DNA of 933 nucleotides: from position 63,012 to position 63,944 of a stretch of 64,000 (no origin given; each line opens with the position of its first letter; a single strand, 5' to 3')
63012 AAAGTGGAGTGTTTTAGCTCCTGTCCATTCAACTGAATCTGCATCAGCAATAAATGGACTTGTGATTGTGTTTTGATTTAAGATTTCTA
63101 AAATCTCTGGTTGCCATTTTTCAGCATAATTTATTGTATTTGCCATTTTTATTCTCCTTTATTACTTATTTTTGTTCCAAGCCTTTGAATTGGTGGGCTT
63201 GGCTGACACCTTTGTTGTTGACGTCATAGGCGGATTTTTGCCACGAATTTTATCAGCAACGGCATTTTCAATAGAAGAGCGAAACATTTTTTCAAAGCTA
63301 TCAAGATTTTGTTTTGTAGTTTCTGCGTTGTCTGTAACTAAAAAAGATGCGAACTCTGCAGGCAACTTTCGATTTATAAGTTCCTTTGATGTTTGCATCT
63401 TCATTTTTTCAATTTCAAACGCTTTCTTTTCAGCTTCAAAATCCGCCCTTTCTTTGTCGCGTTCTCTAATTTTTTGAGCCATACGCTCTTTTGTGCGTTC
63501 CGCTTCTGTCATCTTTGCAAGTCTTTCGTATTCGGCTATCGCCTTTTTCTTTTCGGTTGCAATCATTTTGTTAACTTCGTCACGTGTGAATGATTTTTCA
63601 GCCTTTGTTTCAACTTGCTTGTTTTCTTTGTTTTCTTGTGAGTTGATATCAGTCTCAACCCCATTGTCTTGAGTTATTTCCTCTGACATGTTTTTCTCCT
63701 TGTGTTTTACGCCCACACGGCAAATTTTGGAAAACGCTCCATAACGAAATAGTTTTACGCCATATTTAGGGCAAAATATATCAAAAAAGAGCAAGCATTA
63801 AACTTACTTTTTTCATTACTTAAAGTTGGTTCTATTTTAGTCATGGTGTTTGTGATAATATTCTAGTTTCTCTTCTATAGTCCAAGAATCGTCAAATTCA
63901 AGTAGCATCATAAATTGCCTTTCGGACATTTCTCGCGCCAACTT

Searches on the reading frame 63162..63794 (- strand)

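Call 31: search_protein_families(library=pfam, proteins=[window:63162-63794:-], max_evalue=0.001)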
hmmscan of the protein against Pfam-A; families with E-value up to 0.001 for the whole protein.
window:63162-63794:- (210 aa): 1 family
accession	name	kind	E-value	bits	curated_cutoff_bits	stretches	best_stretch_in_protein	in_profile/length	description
PF14265.11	DUF4355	-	3.2e-17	63.3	25.4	1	67-185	2-124/124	Capsid assembly scaffolding protein Gp46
